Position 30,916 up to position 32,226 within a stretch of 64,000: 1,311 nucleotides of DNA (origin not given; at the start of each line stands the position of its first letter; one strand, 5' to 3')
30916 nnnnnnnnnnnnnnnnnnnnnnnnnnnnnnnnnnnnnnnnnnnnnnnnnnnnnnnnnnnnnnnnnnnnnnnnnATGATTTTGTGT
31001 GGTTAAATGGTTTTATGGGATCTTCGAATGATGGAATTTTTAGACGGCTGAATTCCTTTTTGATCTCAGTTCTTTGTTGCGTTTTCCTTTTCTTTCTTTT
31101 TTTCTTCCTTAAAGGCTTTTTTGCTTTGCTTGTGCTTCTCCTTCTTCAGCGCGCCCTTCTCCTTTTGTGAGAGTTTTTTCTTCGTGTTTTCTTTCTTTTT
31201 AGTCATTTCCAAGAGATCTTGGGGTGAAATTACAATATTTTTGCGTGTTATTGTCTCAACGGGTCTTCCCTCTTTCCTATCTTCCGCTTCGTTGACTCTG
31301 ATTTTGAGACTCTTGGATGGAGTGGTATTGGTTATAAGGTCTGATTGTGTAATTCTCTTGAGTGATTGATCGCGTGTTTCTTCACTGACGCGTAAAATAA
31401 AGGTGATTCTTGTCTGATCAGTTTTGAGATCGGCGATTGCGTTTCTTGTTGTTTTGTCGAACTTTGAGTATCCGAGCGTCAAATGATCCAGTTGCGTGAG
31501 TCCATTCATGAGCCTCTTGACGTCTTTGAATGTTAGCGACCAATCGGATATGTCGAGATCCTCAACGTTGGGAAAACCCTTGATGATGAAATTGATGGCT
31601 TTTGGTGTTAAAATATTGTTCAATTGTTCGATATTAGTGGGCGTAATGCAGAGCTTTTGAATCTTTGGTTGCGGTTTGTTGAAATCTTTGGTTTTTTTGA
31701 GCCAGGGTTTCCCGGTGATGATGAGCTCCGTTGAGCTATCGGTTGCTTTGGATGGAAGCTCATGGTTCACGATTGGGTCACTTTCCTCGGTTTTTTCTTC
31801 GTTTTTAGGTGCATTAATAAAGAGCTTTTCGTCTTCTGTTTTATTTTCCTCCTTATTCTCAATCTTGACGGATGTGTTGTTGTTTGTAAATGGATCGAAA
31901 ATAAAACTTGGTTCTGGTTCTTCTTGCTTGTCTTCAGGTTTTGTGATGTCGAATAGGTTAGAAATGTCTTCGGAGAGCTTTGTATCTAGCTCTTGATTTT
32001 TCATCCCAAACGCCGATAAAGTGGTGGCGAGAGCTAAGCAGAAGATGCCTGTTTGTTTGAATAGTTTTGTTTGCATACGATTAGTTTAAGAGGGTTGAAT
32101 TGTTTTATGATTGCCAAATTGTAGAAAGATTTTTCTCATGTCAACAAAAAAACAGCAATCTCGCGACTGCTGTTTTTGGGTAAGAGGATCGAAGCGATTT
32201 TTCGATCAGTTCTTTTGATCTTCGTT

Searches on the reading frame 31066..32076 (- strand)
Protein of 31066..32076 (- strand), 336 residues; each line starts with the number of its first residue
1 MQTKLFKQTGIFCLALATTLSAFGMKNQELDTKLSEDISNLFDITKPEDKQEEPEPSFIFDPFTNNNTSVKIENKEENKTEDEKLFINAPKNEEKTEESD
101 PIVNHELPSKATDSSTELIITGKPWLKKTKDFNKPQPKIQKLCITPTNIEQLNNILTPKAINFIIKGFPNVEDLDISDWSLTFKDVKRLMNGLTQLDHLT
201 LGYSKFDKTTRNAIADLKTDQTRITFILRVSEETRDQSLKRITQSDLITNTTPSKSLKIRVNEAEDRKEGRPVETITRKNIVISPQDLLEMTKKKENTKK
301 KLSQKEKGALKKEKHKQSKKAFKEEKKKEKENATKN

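Call 8: search_protein_families(library=pfam, proteins=[window:31066-32076:-], max_evalue=1)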
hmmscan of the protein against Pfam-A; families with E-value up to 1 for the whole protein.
window:31066-32076:- (336 aa): 0 families

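Call 9: search_protein_families(library=ncbifam, proteins=[window:31066-32076:-], max_evalue=1)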
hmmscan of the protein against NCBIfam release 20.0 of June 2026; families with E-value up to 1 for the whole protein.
window:31066-32076:- (336 aa): 0 families

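Call 12: list_cluster_members(proteins=[P0001, P0002, window:31066-32076:-, window:32206-34050:-, window:4699-6567:-])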
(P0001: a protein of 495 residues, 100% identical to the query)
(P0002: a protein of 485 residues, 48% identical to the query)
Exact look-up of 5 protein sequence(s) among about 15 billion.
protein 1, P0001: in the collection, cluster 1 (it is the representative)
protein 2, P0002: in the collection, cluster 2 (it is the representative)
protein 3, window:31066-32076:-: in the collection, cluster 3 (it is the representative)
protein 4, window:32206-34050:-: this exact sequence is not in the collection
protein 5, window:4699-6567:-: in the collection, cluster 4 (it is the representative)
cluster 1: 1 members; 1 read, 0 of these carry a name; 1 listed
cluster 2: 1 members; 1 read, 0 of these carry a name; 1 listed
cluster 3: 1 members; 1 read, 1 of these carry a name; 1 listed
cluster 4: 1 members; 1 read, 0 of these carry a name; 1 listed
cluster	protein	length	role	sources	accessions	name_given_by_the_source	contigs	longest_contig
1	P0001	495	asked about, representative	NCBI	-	-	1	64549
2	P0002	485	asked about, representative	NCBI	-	-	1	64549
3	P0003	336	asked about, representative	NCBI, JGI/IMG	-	hypothetical protein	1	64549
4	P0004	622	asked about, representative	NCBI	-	-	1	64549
